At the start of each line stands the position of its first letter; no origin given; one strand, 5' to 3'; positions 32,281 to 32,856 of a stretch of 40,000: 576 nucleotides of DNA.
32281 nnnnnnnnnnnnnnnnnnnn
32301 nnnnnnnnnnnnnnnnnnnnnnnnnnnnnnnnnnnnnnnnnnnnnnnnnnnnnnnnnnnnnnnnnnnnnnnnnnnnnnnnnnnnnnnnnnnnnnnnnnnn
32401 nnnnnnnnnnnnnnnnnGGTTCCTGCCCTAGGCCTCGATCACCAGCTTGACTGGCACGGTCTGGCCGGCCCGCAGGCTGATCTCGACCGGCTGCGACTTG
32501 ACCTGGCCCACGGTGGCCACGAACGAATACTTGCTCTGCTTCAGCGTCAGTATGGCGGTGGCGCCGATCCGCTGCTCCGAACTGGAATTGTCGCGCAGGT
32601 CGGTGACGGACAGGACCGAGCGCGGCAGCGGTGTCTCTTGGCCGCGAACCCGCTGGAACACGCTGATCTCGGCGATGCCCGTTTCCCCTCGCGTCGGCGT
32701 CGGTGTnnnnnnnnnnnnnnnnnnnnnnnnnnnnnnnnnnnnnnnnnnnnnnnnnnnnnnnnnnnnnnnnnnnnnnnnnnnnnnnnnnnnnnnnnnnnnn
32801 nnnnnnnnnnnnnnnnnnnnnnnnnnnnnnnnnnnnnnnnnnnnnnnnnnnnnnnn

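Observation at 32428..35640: Unassigned 1070-aa protein at the fibre position: Cys clusters, an internal hydrophobic helix, a TP linker and a small C-terminal beta domain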

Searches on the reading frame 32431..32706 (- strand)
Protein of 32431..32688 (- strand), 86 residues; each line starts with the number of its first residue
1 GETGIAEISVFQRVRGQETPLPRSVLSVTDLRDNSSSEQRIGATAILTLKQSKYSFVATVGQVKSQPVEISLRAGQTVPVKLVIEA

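Call 21: search_protein_families(library=pfam, proteins=[window:32431-32688:-], max_evalue=10)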
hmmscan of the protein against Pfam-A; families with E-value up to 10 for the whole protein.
seq(86 aa): 2 families
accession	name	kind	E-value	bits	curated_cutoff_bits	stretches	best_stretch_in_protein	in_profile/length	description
PF10528.15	GLEYA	-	0.023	15.4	26.2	1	41-84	32-76/91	GLEYA domain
PF17845.7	FbpC_C_terminal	-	0.04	14.5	25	1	64-78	11-25/55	FbpC C-terminal regulatory nucleotide binding domain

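Call 41: search_protein_families(library=pfam, alignment_id=A2, max_evalue=0.01)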
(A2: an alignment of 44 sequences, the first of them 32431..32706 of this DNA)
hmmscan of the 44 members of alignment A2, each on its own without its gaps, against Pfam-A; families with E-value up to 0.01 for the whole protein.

A. member 1, window:32431-32706:- (92 aa): 0 families

B. families by the number of members that match (of 44 scanned): 7 families
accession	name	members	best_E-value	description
PF13620.12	CarboxypepD_reg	28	9.3e-13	Carboxypeptidase regulatory-like domain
PF13715.12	CarbopepD_reg_2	8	6e-06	CarboxypepD_reg-like domain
PF08308.17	PEGA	6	2.9e-05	PEGA domain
PF23194.1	NOMO_5th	3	0.00024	NOMO fifth transthyretin-like domain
PF16640.11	Big_3_5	1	0.00017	Bacterial Ig-like domain (group 3)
PF14686.12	fn3_3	1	0.0018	Polysaccharide lyase family 4, domain II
PF20251.4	Big_14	1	0.003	Bacterial Ig-like domain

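Call 47: predict_structure(alignment_id=A2)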
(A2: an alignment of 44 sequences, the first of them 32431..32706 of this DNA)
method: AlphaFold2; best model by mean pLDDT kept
length: 92 residues; sequences in the alignment: 44
mean_pLDDT: 94.5   pTM: 0.84
mean pLDDT of the five models: 94.5, 94.4, 94.4, 93.7, 92.6
residues with pLDDT >= 90: 83; 70-90: 3; 50-70: 6; < 50: 0
segments of 3 or more residues with pLDDT < 50: none
pLDDT, mean of each block of 10 residues (from residue 1): 70 98 97 98 98 97 97 98 98 92
secondary structure, 60 per line:
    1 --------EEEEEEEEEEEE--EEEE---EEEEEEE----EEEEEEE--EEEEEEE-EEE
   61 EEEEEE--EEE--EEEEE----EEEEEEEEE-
elements in order: E9-20 E23-26 E30-36 E41-47 E50-56 E58-66 E69-71 E74-78 E83-91

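Call 51: fold_search(model_id=the predicted structure, library=pdb)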
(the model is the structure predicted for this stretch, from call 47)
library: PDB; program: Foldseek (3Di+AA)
matches with E <= 10: 1005; with E <= 0.001: 2
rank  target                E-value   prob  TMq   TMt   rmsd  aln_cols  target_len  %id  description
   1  3phs                  7.1e-04  1.00  0.70  0.30   3.4       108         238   12  Crystal Structure of GBS52, the minor pilin in gram-positive pathogen Streptococcus agalactiae (released 2010-11-17)
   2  8qox_B                8.3e-04  1.00  0.54  0.14   4.4        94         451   16  Two-component assembly of SlaA and SlaB S-layer proteins of Sulfolobus acidocaldarius (released 2024-02-21)
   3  6fwv_B                1.3e-03  1.00  0.67  0.14   3.3        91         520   18  The Bacillus anthracis TIE protein (released 2018-08-08)
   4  3e8v                  1.4e-03  1.00  0.67  0.74   3.1        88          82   12  Crystal structure of a possible transglutaminase-family protein proteolytic fragment from Bacteroides fragilis (released 2008-09-02)
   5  6fwv_A                1.7e-03  1.00  0.67  0.14   3.3        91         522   18  The Bacillus anthracis TIE protein (released 2018-08-08)
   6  6hif_Y                3.0e-03  1.00  0.63  0.66   3.0        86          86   23  Kuenenia stuttgartiensis hydrazine dehydrogenase complex (released 2019-04-17)
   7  5faa                  4.0e-03  1.00  0.48  0.37   9.6       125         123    6  Crystal structure of C-terminal domain of shaft pilin spaA from Lactobacillus rhamnosus GG, - I422 space group (released 2016-07-20)
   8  3njx                  4.2e-03  1.00  0.59  0.13   3.9        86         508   12  Rhamnogalacturonan Lyase from Aspergillus aculeatus mutant H210A (released 2010-10-06)
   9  2x5p                  4.4e-03  1.00  0.49  0.44   6.4       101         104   14  Crystal structure of the Streptococcus pyogenes fibronectin binding protein Fbab-B (released 2010-09-01)
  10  8fia_A                4.6e-03  1.00  0.60  0.04   3.8        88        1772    9  The structure of fly Teneurin self assembly (released 2023-05-03)
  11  3gf8                  4.9e-03  1.00  0.70  0.25   5.1       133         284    8  Crystal structure of putative polysaccharide binding proteins (DUF1812) (NP_809975.1) from BACTEROIDES THETAIOTAOMICRON  (released 2009-03-24)
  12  1nkg                  5.2e-03  1.00  0.59  0.13   3.9        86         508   12  Rhamnogalacturonan lyase from Aspergillus aculeatus (released 2004-05-25)
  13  4ecn                  5.5e-03  1.00  0.51  0.08   8.0       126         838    8  Crystal structure of a leucine-rich repeat protein (BT_0210) from Bacteroides thetaiotaomicron VPI-5482 at 2.80 A resolu (released 2012-05-23)
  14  9h68_B                5.8e-03  1.00  0.56  0.16   5.2       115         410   13  Crystal Structure of the spore gernation lytic transglycosylase SleC from Clostridioides difficile in its zymogenic fo (released 2025-02-12)
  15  2xhn_A                6.4e-03  1.00  0.59  0.13   3.9        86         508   12  Rhamnogalacturonan lyase from Aspergillus aculeatus K150A active site mutant (released 2010-09-29)
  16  2nsm                  6.8e-03  1.00  0.55  0.16   4.3        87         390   16  Crystal structure of the human carboxypeptidase N (Kininase I) catalytic domain (released 2007-04-24)
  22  5aq0_B                1.2e-02  1.00  0.49  0.54   4.4        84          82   14  The structure of the Transthyretin-like domain of the first catalytic domain of the HUMAN Carboxypeptidase D (released 2016-09-28)
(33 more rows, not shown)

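Call 52: fold_search(model_id=the predicted structure, library=viral)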
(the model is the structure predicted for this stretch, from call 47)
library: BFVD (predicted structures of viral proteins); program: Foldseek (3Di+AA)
matches with E <= 10: 784; with E <= 0.001: 7
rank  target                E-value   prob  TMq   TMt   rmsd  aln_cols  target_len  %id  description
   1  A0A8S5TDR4            8.0e-05  1.00  0.73  0.06   3.2        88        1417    9  Tail fiber protein [Myoviridae sp. ctK5o5]
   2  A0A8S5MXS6            8.5e-05  1.00  0.77  0.15   2.6        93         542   13  Tail collar fiber protein [Myoviridae sp. ctRRy11]
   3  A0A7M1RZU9            1.7e-04  1.00  0.71  0.10   3.3        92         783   16  Uncharacterized protein [uncultured phage cr116_1]
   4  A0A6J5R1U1            2.0e-04  1.00  0.66  0.14   5.5       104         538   12  Uncharacterized protein [uncultured Caudovirales phage]
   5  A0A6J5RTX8            3.8e-04  1.00  0.69  0.29   3.4       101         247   11  Uncharacterized protein [uncultured Caudovirales phage]
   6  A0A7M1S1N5            5.0e-04  1.00  0.55  0.38   5.2       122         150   11  Uncharacterized protein [uncultured phage cr112_1]
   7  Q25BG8                6.9e-04  1.00  0.62  0.13   3.6        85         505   16  Structural protein 27 [His1 virus (isolate Australia/Victoria)]
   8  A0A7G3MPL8            1.2e-03  1.00  0.68  0.24   3.4       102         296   15  (no name in the UniProt tables at hand)
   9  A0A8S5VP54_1          1.2e-03  1.00  0.54  0.05   6.3        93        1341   15  (no name in the UniProt tables at hand)
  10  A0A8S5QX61            1.4e-03  1.00  0.57  0.20   3.3        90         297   20  Uncharacterized protein [Siphoviridae sp. ct9lR64]
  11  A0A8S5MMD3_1          1.5e-03  1.00  0.59  0.07   3.6        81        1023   16  Baseplate J like protein [Siphoviridae sp. ctxc31]
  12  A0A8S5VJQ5            1.5e-03  1.00  0.58  0.13   4.3        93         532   15  (no name in the UniProt tables at hand)
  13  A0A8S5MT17            1.6e-03  1.00  0.56  0.54   5.2        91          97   18  Carboxypeptidase regulatory-like domain protein [Siphoviridae sp. ct8Ri8]
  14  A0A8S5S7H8            1.6e-03  1.00  0.52  0.09   7.0        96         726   17  Tail protein [Siphoviridae sp. ctAFE3]
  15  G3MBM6                1.7e-03  1.00  0.72  0.20   3.7        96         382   10  Gp160 [Bacillus phage G]
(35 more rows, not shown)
